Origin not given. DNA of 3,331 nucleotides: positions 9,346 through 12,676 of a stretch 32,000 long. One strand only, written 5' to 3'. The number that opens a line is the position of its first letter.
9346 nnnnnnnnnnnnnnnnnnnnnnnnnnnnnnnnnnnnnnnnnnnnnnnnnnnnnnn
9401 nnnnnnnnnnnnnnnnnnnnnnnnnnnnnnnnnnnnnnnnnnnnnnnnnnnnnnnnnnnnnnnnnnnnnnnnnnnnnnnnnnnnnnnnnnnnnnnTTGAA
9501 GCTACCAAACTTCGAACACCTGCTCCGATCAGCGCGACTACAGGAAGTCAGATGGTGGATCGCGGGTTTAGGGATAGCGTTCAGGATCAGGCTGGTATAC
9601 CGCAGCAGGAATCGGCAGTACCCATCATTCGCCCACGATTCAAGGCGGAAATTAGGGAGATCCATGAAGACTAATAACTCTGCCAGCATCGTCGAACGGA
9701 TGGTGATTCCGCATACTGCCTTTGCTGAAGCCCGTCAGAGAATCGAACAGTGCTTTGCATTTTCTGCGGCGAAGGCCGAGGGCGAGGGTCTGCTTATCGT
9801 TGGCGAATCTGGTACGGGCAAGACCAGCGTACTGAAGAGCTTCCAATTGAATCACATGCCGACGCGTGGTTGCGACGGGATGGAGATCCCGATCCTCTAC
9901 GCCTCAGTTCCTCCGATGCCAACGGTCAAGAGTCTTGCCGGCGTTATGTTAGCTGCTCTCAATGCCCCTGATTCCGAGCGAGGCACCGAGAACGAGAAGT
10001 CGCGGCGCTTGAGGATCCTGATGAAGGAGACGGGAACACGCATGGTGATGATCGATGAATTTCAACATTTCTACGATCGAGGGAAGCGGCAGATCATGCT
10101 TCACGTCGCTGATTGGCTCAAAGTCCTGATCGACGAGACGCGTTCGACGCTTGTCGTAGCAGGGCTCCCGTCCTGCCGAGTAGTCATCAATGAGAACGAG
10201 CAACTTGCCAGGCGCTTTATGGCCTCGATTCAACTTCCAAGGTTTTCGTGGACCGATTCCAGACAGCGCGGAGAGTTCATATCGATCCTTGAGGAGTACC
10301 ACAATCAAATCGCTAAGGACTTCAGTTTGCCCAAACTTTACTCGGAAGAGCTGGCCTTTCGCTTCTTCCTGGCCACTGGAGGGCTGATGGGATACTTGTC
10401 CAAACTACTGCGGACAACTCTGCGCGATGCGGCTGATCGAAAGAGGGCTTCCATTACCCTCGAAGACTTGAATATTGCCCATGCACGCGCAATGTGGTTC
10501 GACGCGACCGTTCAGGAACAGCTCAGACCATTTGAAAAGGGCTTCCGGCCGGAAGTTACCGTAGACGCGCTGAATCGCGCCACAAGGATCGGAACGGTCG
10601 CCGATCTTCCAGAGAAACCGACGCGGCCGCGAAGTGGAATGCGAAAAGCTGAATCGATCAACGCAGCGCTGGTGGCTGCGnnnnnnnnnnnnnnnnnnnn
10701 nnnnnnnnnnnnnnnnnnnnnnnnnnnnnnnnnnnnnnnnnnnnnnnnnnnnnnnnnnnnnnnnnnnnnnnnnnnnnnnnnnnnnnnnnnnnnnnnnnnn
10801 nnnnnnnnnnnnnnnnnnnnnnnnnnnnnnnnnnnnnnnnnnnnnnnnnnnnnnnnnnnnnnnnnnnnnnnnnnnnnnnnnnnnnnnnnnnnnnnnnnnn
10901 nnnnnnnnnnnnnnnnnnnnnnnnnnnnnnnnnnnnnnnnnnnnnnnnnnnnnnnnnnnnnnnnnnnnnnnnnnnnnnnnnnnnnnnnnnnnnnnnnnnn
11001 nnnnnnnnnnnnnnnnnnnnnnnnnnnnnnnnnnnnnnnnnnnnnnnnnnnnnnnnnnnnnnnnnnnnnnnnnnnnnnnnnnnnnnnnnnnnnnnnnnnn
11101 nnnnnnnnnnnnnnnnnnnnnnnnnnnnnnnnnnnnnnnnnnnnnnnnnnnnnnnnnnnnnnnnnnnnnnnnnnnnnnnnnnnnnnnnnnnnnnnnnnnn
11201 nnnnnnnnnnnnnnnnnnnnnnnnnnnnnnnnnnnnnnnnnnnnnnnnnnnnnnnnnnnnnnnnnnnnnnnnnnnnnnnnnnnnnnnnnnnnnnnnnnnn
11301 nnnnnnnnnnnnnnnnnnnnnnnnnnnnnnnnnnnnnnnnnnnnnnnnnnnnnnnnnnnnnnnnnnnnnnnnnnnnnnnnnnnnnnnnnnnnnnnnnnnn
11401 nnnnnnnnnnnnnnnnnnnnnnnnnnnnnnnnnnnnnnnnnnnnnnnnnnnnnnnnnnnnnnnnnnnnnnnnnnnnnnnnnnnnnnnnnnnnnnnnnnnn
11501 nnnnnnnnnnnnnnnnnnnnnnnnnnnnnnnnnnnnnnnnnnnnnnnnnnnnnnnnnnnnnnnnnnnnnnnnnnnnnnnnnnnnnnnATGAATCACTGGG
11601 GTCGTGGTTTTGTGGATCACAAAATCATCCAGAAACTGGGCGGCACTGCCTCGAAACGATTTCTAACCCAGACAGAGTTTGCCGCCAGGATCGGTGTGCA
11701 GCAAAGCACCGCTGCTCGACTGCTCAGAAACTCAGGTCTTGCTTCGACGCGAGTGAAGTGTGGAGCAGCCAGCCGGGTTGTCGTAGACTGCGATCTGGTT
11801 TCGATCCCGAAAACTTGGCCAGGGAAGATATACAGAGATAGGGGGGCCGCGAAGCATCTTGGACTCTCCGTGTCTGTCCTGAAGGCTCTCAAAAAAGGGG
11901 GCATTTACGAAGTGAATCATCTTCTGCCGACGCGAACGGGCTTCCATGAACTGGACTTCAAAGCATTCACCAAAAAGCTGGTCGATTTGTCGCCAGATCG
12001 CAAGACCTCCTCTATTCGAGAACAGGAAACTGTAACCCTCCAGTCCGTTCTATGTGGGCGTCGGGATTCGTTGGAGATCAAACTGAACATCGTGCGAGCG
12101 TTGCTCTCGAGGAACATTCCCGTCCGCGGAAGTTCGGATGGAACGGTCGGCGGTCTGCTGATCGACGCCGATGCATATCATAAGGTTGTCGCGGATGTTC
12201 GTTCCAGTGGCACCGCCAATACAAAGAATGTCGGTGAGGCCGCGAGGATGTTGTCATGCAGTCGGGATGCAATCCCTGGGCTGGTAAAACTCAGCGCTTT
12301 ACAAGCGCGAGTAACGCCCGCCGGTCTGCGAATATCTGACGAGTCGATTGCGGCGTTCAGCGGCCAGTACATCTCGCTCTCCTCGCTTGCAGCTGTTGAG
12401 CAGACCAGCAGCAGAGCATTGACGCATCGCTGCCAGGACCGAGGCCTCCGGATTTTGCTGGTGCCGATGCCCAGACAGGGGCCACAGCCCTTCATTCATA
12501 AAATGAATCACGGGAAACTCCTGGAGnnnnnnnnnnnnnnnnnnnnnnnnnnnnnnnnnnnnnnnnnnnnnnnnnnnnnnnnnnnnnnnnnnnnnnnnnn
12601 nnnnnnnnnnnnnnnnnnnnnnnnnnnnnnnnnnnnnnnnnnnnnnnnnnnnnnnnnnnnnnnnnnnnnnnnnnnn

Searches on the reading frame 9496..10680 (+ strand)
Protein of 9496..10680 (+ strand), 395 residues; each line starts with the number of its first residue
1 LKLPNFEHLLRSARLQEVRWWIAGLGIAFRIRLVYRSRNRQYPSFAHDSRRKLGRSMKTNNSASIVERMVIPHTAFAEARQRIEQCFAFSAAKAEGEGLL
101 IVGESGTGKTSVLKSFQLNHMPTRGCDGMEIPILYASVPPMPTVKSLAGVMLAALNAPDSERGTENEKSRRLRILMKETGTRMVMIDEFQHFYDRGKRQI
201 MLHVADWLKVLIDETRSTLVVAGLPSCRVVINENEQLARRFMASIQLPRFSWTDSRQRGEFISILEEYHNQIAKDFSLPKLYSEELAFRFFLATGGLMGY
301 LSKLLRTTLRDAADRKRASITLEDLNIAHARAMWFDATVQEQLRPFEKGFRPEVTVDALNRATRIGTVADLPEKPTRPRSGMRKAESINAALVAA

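Call 5: search_protein_families(library=pfam, proteins=[window:9496-10680:+])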
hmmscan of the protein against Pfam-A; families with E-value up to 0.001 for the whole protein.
window:9496-10680:+ (395 aa): 5 families
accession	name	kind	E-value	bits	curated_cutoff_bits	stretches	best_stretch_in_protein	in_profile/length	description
PF05621.17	TniB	-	3e-30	105.5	22.4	1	67-250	7-187/189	Bacterial TniB protein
PF13401.12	AAA_22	-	5.7e-12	46.5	27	1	99-228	8-127/130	AAA domain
PF13191.12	AAA_16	-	1.1e-06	29.7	32.6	1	82-198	11-129/167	AAA ATPase domain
PF20703.3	nSTAND1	-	4.8e-05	23.6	27.1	1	97-222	34-157/379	Novel STAND NTPase 1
PF00005.33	ABC_tran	-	0.00037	21.6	25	1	94-126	9-41/137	ABC transporter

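Call 66: search_solved_structures(query=window:9496-10680:+, max_evalue=0.001)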
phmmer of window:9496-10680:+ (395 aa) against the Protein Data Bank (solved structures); distinct sequences matched with E-value up to 0.001: 7.
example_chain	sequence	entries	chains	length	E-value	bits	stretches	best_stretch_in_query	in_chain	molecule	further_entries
7ufi_1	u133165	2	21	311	8.6e-28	100.3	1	81-359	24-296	VchTnsC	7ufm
7rzy_1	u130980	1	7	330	1e-27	100.1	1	80-360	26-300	Tn6677 Vibrio cholerae transposon TnsC (VchTnsC)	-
30ga_K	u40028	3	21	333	4.7e-08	35.4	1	95-310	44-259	AAA+ ATPase domain-containing protein | TnsC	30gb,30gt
8rdu_D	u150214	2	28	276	1.4e-06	30.5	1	98-309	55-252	ShTnsC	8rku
7m99_A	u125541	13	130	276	1.4e-06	30.5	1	98-309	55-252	TnsC | ShTnsC | TnsC filament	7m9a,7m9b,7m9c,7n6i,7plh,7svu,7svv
8fcu_Q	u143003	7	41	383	4.6e-05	25.5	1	183-378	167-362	TnsC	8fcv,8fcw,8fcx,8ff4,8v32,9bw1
9g0f_A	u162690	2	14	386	4.7e-05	25.5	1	183-378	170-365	AAA+ ATPase domain-containing protein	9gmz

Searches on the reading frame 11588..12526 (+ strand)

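Call 5: search_protein_families(library=pfam, proteins=[window:11588-12526:+])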
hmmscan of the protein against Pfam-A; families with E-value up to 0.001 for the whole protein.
window:11588-12526:+ (313 aa): 0 families

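Call 47: search_protein_families(library=pfam, max_evalue=1, proteins=[window:11588-12526:+])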
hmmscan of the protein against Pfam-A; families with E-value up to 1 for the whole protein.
window:11588-12526:+ (313 aa): 9 families
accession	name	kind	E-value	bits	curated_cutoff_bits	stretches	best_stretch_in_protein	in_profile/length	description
PF01381.28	HTH_3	-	0.0039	17.6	23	1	26-50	10-34/55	Helix-turn-helix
PF12728.13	HTH_17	-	0.0081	16.8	27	0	215-238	4-27/51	Helix-turn-helix domain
PF13744.12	HTH_37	-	0.028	14.7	27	0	22-48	28-54/80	Helix-turn-helix domain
PF22495.2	HTH_92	-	0.084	12.6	27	1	24-44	7-27/45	RsaL-like HTH domain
PF13518.12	HTH_28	-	0.1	13.1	25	0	211-234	11-34/52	Helix-turn-helix domain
PF13443.12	HTH_26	-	0.11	13.2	22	0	23-48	8-33/63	Cro/C1-type HTH DNA-binding domain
PF17762.8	HTH_ParB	-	0.13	12.9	22.6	0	26-47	21-42/102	ParB HTH domain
PF13560.12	HTH_31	-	0.14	12.9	27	0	26-50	15-39/64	Helix-turn-helix domain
PF09339.16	HTH_IclR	-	0.18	12.1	22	1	26-47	19-40/52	IclR helix-turn-helix domain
